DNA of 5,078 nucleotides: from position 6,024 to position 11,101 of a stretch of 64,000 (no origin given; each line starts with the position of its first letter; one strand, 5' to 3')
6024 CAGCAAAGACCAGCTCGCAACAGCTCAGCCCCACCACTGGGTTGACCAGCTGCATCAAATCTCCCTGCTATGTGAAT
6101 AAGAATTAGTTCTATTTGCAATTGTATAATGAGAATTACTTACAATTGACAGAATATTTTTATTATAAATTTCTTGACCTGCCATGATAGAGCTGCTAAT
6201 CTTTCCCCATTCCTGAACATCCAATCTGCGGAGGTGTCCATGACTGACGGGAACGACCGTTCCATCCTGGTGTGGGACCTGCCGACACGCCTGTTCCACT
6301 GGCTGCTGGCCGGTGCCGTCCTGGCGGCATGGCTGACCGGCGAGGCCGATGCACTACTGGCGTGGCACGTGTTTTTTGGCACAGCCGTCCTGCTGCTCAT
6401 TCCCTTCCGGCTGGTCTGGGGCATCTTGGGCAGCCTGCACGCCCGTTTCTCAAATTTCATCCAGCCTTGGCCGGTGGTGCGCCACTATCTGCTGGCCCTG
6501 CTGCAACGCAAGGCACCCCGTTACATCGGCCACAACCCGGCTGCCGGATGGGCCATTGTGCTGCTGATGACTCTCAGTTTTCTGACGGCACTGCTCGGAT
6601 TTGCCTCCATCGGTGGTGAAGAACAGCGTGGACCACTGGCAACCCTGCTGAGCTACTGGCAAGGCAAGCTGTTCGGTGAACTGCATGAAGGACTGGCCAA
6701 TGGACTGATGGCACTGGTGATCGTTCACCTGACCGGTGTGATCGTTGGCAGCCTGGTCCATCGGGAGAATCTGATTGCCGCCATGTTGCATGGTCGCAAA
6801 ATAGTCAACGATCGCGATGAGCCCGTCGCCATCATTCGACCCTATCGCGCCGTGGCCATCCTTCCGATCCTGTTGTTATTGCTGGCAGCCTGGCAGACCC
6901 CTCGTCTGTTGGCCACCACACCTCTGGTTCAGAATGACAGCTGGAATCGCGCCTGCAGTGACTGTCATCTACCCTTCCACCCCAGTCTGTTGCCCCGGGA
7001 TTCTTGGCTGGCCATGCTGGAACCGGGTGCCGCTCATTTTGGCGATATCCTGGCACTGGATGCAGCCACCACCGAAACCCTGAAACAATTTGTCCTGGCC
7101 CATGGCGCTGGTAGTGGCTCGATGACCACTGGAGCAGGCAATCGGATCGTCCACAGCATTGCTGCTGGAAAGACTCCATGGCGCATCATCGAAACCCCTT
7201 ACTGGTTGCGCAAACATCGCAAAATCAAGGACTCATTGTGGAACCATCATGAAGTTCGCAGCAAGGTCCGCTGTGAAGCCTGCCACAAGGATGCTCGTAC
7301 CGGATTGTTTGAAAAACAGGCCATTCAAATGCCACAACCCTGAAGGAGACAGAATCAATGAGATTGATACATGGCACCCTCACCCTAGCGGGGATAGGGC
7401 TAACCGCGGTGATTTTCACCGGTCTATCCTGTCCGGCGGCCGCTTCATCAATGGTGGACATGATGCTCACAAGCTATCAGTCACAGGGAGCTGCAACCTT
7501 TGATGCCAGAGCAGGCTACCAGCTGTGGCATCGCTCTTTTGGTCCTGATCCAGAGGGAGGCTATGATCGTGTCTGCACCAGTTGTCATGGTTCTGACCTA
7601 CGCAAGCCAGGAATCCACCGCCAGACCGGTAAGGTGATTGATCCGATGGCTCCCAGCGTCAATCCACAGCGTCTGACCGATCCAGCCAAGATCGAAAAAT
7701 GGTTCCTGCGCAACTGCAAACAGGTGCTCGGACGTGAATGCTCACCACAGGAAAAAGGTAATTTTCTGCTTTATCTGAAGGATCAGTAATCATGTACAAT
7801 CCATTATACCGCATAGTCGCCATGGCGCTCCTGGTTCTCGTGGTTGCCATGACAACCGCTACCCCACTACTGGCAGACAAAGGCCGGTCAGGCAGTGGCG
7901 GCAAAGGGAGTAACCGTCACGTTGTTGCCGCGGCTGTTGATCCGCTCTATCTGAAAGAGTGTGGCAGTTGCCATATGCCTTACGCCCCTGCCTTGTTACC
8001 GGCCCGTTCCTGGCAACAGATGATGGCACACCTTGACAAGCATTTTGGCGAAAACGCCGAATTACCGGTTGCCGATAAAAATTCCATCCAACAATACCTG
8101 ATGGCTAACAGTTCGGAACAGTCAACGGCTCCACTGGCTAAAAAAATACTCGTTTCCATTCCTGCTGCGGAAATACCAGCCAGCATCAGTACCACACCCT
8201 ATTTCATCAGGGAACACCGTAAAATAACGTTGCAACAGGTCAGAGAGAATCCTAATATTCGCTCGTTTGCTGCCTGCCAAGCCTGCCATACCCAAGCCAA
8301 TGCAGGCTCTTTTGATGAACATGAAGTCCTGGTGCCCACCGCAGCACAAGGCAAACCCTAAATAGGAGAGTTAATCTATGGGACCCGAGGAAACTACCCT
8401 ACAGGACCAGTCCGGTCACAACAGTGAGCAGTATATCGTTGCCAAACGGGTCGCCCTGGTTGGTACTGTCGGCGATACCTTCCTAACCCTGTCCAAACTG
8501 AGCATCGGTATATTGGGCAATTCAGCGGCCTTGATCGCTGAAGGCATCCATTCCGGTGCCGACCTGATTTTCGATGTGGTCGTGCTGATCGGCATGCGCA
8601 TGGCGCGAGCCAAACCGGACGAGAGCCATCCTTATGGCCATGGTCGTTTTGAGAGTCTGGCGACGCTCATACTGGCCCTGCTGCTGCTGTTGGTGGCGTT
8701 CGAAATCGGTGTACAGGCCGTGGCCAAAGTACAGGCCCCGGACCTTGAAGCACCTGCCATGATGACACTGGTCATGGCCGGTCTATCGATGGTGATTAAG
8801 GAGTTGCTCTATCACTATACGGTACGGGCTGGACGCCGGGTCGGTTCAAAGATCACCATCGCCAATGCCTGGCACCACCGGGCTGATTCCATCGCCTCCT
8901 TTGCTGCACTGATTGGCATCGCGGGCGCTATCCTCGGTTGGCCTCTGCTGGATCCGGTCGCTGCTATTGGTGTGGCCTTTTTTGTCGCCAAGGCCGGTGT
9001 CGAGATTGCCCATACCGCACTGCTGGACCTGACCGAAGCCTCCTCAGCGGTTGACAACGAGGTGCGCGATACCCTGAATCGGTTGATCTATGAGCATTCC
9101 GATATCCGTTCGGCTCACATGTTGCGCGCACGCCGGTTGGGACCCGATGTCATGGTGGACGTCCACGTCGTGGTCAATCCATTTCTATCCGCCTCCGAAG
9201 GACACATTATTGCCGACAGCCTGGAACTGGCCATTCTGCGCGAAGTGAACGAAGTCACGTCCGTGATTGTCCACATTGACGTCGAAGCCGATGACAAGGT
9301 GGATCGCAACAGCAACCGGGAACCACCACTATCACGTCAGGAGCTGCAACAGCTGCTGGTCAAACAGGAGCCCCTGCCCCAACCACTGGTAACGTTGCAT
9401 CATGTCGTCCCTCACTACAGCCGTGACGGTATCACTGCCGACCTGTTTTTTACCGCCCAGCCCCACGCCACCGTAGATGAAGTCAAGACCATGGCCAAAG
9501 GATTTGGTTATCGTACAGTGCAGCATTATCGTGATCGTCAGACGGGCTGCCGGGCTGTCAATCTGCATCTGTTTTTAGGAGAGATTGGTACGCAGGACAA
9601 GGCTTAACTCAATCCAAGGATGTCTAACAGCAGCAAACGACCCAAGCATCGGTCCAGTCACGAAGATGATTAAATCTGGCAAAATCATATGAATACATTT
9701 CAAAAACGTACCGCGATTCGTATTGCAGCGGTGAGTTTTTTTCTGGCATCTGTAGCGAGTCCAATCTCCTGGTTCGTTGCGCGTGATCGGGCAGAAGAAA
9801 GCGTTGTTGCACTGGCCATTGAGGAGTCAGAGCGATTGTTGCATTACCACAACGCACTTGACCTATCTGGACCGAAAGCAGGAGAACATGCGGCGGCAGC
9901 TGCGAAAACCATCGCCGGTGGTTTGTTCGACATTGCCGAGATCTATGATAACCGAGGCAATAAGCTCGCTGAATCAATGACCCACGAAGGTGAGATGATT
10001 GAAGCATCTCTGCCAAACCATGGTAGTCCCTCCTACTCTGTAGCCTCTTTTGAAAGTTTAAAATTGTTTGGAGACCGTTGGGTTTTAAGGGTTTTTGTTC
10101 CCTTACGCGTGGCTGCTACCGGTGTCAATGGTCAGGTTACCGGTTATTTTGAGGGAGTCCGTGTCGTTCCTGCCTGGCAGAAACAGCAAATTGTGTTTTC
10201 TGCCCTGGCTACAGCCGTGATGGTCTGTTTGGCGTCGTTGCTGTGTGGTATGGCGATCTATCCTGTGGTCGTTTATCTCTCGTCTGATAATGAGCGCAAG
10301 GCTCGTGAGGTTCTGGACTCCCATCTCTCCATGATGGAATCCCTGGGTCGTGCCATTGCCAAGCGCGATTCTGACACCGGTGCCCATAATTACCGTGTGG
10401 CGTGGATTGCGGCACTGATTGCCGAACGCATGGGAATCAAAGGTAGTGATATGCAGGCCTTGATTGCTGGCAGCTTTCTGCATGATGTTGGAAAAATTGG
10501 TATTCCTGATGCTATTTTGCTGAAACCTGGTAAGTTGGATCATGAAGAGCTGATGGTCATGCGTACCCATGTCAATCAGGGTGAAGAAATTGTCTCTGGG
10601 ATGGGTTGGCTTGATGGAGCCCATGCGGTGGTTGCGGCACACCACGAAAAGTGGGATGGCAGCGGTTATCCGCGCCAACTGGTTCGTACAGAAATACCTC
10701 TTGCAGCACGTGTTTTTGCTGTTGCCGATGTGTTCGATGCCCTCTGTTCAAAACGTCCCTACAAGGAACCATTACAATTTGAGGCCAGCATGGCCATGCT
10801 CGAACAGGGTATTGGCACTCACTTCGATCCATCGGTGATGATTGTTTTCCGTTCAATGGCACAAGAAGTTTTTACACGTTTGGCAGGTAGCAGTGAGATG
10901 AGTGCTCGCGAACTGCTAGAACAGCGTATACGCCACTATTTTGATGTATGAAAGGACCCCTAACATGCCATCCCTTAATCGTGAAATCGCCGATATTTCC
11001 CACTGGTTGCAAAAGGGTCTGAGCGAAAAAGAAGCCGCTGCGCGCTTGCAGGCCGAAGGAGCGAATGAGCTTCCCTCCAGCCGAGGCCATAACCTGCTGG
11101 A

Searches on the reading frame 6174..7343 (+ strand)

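Call 13: search_protein_families(library=pfam, proteins=[window:6174-7343:+], max_evalue=0.00001)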
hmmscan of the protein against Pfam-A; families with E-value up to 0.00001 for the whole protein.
window:6174-7343:+ (389 aa): 2 families
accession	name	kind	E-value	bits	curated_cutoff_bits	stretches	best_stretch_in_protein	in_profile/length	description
PF09626.15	DHC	-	6e-29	101.9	22.2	1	257-379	1-116/116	Dihaem cytochrome c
PF01292.26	Ni_hydr_CYTB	-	7.4e-26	91.5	30.1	1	33-207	1-179/179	Prokaryotic cytochrome b561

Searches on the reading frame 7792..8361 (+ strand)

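Call 72: search_protein_families(library=pfam, proteins=[window:7792-8361:+], max_evalue=0.001)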
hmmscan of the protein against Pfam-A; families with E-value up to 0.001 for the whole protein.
window:7792-8361:+ (189 aa): 1 family
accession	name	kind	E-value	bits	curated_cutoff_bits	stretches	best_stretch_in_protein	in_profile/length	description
PF09626.15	DHC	-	2e-35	122.8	22.2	1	53-174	1-116/116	Dihaem cytochrome c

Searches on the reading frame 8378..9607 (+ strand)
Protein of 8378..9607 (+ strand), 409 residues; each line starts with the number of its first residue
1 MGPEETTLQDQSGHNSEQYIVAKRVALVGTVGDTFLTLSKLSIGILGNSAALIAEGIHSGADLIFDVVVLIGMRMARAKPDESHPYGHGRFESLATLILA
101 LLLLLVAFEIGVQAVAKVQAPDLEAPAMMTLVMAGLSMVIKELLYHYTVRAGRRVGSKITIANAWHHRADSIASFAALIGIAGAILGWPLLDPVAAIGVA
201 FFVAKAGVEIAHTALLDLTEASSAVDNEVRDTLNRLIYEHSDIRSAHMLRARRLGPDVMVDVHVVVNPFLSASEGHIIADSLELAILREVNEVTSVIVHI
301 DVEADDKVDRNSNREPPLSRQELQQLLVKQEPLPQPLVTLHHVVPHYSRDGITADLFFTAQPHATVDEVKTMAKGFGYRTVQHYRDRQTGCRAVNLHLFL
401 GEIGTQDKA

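Call 7: search_protein_families(library=pfam, proteins=[window:8378-9607:+], max_evalue=0.001)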
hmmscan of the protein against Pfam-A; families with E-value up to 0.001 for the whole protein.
window:8378-9607:+ (409 aa): 2 families
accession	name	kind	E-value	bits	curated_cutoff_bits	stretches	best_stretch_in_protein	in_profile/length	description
PF01545.26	Cation_efflux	-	1.2e-44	152.9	26.6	1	28-218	3-197/198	Cation efflux family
PF16916.11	ZT_dimer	-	1.2e-14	54.5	26.7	1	226-301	2-76/78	Dimerisation domain of Zinc Transporter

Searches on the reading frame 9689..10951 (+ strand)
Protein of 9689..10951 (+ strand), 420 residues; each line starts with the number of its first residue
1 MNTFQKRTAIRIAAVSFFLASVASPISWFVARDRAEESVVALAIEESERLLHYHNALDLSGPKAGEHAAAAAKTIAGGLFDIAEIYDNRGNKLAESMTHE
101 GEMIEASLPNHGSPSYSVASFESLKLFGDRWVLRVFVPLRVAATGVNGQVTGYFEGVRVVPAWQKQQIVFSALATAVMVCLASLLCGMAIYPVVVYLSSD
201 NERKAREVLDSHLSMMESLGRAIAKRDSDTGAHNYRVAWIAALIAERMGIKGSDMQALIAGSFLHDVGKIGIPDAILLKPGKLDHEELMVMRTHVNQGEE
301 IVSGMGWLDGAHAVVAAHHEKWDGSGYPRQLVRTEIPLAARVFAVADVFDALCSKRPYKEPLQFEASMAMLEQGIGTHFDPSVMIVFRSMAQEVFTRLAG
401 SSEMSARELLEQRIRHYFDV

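Call 7: search_protein_families(library=pfam, proteins=[window:9689-10951:+], max_evalue=0.001)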
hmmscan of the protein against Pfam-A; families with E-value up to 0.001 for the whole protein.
window:9689-10951:+ (420 aa): 2 families
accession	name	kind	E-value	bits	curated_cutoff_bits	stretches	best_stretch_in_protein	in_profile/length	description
PF13487.12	HD_5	-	1.1e-33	116.8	27.2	1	221-383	5-170/170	HD domain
PF01966.28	HD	-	5.5e-17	62.6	22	1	232-351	3-115/116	HD domain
